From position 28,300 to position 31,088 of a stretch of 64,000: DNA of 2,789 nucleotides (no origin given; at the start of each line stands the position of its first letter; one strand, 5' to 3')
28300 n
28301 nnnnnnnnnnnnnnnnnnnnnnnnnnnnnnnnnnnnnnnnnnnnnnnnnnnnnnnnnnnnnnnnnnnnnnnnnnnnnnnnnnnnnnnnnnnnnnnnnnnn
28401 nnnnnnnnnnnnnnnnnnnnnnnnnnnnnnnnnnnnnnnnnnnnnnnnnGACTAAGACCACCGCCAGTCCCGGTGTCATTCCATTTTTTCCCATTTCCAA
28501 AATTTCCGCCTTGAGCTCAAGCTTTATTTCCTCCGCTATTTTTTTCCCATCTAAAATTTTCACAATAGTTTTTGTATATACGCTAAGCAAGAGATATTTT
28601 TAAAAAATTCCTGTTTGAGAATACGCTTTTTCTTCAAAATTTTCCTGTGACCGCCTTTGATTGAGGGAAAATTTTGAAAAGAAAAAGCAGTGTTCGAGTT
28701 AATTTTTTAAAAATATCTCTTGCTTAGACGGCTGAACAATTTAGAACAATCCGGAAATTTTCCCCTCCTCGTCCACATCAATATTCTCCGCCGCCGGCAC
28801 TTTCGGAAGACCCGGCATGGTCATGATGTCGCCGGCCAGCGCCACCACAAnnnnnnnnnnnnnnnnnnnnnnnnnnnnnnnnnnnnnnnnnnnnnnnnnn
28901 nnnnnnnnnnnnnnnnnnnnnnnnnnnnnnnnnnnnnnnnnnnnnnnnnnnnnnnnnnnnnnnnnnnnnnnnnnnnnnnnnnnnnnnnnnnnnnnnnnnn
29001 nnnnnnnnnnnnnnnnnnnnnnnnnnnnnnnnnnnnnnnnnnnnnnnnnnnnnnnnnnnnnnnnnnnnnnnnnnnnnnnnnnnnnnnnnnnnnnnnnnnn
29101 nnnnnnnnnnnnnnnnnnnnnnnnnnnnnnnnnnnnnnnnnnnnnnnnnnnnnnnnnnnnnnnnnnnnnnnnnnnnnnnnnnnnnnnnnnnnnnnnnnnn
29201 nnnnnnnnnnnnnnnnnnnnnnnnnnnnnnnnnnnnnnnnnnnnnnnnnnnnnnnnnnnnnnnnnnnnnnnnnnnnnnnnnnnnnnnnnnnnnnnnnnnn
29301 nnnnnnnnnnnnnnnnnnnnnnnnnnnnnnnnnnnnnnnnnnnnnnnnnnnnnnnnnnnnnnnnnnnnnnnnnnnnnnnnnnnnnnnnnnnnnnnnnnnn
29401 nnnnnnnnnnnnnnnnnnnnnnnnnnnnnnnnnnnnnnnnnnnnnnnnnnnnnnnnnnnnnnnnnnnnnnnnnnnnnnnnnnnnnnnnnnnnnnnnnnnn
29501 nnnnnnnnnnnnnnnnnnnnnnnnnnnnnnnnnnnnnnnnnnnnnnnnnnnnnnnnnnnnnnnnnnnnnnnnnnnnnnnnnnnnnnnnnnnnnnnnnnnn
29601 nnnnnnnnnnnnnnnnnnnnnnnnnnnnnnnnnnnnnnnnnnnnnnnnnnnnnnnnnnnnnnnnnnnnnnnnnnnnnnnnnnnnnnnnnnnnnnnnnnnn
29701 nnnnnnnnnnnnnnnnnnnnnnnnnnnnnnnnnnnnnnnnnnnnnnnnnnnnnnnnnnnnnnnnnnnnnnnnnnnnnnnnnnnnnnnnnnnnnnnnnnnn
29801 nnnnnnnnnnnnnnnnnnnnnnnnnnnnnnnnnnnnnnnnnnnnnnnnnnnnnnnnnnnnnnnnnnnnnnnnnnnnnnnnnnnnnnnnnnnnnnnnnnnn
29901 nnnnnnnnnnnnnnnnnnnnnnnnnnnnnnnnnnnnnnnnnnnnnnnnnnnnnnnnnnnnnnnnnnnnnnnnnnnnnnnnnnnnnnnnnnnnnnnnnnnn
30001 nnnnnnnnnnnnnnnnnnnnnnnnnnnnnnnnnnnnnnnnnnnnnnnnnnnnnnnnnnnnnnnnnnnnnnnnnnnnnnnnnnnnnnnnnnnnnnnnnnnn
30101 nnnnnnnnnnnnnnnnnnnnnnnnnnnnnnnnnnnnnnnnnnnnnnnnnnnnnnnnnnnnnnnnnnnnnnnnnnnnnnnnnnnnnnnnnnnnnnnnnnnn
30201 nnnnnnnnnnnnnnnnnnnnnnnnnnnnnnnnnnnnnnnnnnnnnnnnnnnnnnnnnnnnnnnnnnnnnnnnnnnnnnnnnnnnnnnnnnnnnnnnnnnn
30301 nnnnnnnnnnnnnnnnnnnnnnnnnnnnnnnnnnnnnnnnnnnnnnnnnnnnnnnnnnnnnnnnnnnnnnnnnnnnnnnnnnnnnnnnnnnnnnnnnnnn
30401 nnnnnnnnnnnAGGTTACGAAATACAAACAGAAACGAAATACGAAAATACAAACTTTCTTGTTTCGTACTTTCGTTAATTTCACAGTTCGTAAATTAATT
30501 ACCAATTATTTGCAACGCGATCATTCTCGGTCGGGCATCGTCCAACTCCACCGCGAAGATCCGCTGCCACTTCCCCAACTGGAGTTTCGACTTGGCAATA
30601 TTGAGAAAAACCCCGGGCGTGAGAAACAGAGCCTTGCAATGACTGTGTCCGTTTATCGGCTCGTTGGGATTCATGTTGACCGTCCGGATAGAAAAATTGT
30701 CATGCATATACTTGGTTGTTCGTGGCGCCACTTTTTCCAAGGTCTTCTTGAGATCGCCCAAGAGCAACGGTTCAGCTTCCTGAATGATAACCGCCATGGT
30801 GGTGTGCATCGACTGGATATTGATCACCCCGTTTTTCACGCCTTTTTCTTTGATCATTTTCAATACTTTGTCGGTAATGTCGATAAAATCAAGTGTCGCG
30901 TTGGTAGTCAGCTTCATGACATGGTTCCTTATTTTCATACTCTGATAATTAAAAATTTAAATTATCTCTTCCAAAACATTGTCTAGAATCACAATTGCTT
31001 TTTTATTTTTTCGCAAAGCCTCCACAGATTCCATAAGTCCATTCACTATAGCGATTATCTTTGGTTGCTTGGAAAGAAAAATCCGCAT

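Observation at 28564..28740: The fhs-folD spacer is almost entirely one long nested palindrome.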

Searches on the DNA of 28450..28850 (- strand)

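Call 6: search_rna_families(source=window, start=28450, end=28850, threshold=evalue, max_evalue=10, show_alignments=3)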
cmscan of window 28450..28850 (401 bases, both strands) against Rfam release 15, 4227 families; matches with E-value up to 10: 25.
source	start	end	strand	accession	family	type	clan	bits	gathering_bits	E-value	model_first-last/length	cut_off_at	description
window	28583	28729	+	RF03601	MIR7993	Gene; miRNA;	-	35.3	100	6.1e-05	1-138/138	no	MIR7993 microRNA precursor family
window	28582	28728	-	RF04135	MIR5062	Gene; miRNA;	-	31.8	140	0.00021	1-158/158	no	MIR5062 microRNA precursor family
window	28581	28727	-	RF04127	MIR8007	Gene; miRNA;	-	26.6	195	0.004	1-226/226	no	MIR8007 microRNA precursor family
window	28584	28668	+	RF01467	rli36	Gene; sRNA;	-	26.6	50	0.019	1-84/84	no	Listeria sRNA rli36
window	28577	28734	-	RF03926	MIR1435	Gene; miRNA;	-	23.4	94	0.31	1-186/186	no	MIR1435 microRNA precursor family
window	28599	28712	+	RF04174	MIR4208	Gene; miRNA;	-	22.7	140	0.35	1-191/191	no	MIR4208 microRNA precursor family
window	28622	28693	-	RF00950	mir-927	Gene; miRNA;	-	22.1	60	0.15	1-86/86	no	mir-927 microRNA precursor family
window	28622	28692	+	RF03926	MIR1435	Gene; miRNA;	-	22.1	94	0.6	1-186/186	no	MIR1435 microRNA precursor family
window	28619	28695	+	RF00995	mir-616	Gene; miRNA;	-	21.5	100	0.042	1-91/91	no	mir-616 microRNA precursor family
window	28602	28698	-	RF01859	Phe_leader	Cis-reg; leader;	-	21.4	55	0.3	1-125/125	no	Phenylalanine leader peptide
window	28630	28739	+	RF02284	TtnuCD7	Gene; snRNA; snoRNA; CD-box;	-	21.1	90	7.6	1-108/108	no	Tetrahymena snoRNA TtnuCD7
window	28580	28732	-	RF03621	MIR4245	Gene; miRNA;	-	20.8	74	0.32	1-128/128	no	MIR4245 microRNA precursor family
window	28583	28727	-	RF04209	MIR7533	Gene; miRNA;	-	20.6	230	0.055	50-200/249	no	MIR7533 microRNA precursor family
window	28618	28689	+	RF00950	mir-927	Gene; miRNA;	-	19.1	60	0.84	1-86/86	no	mir-927 microRNA precursor family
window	28614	28703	+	RF04088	MIR812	Gene; miRNA;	-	18.9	80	10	1-205/205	no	MIR812 microRNA precursor family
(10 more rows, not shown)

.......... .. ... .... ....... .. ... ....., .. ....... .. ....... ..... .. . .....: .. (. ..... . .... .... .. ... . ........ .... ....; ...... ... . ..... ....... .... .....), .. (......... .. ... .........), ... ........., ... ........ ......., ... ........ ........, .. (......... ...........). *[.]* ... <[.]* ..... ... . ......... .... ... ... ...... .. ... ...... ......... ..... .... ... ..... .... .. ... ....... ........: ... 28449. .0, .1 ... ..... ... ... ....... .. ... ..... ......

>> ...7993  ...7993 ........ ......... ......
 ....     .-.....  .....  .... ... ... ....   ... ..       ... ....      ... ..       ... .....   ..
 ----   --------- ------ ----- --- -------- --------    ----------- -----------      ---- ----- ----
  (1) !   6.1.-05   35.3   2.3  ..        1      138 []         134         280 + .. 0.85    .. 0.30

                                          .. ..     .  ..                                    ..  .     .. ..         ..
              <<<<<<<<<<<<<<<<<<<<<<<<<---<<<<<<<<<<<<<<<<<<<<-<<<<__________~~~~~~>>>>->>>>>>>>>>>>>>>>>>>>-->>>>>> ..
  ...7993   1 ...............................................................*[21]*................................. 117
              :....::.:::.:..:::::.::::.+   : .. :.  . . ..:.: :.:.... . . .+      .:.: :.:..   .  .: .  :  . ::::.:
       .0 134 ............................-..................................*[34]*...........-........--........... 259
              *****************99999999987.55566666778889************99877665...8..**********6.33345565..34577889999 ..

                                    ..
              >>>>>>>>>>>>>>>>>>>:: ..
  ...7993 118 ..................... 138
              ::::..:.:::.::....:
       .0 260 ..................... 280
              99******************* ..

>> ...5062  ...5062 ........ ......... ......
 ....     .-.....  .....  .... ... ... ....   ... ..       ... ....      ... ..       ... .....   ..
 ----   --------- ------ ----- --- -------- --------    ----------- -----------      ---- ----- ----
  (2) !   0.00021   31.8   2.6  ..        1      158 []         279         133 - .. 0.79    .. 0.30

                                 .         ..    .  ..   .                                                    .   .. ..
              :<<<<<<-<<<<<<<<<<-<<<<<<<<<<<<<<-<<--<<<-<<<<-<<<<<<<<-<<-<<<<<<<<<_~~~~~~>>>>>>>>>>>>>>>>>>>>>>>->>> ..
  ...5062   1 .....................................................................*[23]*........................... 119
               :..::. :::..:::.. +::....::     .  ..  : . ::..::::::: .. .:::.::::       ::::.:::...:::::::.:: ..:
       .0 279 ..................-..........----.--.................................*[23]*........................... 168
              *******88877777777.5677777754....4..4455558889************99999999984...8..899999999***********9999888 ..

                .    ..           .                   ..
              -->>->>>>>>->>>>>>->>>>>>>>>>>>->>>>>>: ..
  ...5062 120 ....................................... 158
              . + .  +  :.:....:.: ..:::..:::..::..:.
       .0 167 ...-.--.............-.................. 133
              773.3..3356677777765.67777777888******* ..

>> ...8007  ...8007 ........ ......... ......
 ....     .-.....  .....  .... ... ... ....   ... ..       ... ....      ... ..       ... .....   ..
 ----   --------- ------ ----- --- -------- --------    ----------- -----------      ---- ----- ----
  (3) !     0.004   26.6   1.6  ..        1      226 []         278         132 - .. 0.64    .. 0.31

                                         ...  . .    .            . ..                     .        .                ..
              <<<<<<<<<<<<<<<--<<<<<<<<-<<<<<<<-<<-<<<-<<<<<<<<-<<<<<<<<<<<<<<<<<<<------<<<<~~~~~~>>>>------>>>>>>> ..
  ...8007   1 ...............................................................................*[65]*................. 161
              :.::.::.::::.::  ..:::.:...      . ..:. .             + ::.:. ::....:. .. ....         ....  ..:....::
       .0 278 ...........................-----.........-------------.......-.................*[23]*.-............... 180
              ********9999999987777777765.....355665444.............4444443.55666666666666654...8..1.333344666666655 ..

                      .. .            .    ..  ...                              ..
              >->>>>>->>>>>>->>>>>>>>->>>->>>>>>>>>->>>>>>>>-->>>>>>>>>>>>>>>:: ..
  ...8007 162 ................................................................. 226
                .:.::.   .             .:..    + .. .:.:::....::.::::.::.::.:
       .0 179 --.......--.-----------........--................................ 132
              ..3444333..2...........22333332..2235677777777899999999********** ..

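Call 81: search_dna_similar(query=window:28575-28735:-, collection=plasmids, mode=distant, max_evalue=0.01, max_rows=10)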
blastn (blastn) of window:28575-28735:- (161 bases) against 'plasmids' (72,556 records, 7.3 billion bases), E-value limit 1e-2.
No match.

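Call 82: search_dna_similar(query=window:28575-28735:-, collection=phages, mode=distant, max_evalue=0.01, max_rows=10)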
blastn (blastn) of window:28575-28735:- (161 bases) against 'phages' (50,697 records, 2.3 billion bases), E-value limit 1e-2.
No match.
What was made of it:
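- Tried and rejected: Plasmid and phage blastn found no match (calls 81, 82).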

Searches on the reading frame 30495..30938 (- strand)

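Call 12: search_protein_families(library=pfam, proteins=[window:30495-30938:-])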
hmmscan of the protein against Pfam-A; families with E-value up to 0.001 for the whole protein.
window:30495-30938:- (147 aa): 1 family
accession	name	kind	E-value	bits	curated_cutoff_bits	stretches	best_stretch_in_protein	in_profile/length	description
PF01894.22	UPF0047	-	7.1e-30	104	27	1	20-144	1-117/117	Uncharacterised protein family UPF0047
